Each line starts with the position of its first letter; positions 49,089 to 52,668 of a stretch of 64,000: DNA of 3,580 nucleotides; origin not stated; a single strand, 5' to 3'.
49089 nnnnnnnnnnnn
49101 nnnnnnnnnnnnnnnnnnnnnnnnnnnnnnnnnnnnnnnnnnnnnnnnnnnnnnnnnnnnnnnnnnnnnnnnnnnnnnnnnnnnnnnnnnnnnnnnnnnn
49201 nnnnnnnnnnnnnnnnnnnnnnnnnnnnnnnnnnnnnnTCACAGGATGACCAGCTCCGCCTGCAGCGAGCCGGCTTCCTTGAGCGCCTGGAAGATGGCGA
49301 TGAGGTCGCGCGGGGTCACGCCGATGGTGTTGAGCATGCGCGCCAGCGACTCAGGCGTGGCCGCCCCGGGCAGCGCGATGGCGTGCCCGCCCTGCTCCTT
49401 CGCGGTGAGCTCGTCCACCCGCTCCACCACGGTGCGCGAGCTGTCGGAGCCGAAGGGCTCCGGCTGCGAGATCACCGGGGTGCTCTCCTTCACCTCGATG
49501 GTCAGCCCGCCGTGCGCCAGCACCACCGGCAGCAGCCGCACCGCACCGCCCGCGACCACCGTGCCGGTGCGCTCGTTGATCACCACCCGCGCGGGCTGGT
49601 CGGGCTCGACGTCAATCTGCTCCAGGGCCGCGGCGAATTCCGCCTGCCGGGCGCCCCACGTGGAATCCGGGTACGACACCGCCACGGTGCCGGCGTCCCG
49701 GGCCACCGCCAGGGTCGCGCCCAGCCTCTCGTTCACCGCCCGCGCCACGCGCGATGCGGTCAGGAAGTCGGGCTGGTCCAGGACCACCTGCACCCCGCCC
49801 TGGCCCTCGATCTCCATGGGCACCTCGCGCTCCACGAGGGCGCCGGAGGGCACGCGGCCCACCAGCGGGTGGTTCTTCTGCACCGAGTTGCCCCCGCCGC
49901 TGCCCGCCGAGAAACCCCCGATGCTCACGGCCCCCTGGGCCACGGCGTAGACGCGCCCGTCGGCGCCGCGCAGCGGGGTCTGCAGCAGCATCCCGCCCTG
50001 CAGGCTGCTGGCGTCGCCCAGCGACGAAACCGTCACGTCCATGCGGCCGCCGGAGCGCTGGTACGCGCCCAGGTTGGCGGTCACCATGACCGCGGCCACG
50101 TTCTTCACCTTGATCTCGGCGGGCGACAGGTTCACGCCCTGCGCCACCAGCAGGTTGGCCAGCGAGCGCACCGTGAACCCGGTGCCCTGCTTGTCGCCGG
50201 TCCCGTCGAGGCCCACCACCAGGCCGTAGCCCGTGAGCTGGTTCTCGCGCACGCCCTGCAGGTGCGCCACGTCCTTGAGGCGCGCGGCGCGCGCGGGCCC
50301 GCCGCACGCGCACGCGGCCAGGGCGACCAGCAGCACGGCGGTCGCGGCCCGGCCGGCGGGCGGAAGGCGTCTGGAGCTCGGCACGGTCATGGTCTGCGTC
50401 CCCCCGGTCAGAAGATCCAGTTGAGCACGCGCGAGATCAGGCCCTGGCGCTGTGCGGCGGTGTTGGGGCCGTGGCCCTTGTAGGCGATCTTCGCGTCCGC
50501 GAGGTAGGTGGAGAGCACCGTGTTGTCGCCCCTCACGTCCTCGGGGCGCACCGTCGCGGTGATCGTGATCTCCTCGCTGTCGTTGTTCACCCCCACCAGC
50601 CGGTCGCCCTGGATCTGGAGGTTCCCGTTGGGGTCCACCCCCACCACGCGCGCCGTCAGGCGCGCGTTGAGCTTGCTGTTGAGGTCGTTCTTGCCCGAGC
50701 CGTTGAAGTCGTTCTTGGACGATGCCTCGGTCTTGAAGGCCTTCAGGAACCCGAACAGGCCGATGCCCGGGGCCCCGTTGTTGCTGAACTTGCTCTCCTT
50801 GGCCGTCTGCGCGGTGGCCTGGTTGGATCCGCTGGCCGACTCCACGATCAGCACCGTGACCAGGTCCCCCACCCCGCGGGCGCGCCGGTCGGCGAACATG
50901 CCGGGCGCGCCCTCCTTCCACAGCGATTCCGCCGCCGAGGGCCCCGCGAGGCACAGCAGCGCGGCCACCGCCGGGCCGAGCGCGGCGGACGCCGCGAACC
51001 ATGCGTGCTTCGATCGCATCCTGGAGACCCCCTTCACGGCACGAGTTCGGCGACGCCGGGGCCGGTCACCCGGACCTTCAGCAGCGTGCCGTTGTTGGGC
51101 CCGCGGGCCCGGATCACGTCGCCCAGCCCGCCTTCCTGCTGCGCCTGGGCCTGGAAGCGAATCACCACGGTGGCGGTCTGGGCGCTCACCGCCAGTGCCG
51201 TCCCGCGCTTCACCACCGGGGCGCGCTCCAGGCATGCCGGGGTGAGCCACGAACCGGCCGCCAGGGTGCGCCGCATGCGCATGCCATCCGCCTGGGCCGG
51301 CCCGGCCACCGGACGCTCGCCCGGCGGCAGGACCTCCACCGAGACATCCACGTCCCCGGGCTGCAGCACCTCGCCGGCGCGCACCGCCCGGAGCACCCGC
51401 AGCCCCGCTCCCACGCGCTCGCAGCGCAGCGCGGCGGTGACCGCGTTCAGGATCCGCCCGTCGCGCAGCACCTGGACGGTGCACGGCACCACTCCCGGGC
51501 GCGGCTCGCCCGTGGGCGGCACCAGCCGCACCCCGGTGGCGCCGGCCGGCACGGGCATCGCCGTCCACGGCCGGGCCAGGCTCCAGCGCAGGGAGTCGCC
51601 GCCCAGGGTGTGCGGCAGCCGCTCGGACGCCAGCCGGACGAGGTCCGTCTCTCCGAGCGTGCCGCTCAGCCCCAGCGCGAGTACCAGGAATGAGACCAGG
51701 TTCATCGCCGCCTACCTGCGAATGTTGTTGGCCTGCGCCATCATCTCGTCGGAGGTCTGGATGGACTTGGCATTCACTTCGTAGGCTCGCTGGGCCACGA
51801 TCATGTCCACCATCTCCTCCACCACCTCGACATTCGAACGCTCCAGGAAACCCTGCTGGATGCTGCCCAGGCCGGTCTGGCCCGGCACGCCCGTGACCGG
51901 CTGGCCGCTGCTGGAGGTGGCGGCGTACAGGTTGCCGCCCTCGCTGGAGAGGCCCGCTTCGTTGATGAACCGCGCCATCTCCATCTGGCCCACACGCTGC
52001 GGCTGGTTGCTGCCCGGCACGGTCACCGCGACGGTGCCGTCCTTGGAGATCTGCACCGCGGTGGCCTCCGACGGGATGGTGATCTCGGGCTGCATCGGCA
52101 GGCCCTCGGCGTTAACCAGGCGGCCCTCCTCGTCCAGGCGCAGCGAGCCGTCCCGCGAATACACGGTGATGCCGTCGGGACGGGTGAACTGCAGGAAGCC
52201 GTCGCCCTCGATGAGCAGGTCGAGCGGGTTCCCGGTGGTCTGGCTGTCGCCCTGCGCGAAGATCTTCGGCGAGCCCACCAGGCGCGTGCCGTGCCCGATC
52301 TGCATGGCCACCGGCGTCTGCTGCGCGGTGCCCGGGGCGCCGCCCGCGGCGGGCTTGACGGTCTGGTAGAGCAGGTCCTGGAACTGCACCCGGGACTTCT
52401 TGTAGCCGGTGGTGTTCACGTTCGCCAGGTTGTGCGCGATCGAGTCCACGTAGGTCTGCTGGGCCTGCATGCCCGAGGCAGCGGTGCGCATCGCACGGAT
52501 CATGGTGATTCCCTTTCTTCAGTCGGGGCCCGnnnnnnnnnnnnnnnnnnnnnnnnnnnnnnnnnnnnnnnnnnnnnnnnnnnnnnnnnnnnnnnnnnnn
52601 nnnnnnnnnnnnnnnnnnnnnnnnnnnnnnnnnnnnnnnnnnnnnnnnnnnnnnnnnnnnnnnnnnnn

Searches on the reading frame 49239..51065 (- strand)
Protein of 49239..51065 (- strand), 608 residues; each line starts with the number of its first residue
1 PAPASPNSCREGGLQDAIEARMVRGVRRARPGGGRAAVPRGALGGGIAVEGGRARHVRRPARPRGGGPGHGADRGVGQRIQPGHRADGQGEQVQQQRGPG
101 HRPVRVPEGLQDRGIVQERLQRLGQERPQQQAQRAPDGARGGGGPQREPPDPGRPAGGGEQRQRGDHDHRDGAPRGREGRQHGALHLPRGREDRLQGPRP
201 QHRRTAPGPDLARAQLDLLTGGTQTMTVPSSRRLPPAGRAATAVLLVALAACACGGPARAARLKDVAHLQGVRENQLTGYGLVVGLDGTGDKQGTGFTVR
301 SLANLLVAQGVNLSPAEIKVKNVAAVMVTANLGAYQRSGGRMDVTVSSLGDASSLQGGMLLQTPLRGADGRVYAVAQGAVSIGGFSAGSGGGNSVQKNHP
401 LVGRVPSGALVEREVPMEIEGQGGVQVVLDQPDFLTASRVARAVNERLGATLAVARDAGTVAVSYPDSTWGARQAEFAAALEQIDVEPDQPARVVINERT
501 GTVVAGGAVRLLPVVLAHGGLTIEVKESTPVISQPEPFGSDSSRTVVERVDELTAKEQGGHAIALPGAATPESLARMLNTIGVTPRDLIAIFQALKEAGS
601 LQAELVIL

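Call 18: search_protein_families(library=pfam, proteins=[window:49239-51065:-], max_evalue=0.001)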
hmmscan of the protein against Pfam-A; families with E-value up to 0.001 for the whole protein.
window:49239-51065:- (608 aa): 1 family
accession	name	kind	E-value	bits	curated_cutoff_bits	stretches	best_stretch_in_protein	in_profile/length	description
PF02119.21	FlgI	-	5.5e-126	420.6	25.3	1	262-607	1-343/343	Flagellar P-ring protein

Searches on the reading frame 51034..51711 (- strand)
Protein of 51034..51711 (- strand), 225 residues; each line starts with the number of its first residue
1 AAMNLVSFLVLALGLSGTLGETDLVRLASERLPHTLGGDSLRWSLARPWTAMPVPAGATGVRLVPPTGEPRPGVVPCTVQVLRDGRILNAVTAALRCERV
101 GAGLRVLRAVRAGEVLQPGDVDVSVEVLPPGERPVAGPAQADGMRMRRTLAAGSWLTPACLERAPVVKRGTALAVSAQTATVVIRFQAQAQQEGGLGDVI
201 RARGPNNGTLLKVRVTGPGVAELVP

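Call 18: search_protein_families(library=pfam, proteins=[window:51034-51711:-], max_evalue=0.001)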
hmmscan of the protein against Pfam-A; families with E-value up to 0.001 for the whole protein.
window:51034-51711:- (225 aa): 2 families
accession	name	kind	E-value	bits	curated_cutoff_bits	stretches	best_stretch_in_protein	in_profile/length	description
PF13144.11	ChapFlgA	-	1.3e-17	64.4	23.8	1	108-222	8-121/122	Chaperone for flagella basal body P-ring formation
PF08666.17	SAF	-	2.3e-08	34.9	21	1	106-162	6-63/63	SAF domain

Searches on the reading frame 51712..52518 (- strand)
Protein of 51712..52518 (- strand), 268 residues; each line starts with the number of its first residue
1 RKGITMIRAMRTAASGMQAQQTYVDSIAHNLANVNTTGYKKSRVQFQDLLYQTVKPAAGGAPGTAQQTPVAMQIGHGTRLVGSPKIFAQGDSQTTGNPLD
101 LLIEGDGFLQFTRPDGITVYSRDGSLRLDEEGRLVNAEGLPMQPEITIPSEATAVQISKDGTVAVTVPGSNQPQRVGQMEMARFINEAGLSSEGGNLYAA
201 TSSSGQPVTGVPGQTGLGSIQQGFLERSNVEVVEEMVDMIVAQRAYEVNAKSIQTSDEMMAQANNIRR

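Call 18: search_protein_families(library=pfam, proteins=[window:51712-52518:-], max_evalue=0.001)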
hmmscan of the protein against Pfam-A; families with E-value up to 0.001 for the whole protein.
window:51712-52518:- (268 aa): 3 families
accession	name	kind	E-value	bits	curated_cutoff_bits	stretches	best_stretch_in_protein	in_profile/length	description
PF22692.1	LlgE_F_G_D1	-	6.5e-23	81.1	27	1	103-165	2-64/64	Flagellar hook protein FlgE/F/G D1 domain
PF06429.18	Flg_bbr_C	-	4.7e-21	74.5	23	1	221-266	1-46/46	Flagellar basal body rod FlgEFG protein C-terminal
PF00460.25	Flg_bb_rod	-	7.7e-10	39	20.7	1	10-40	1-31/31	Flagella basal body rod protein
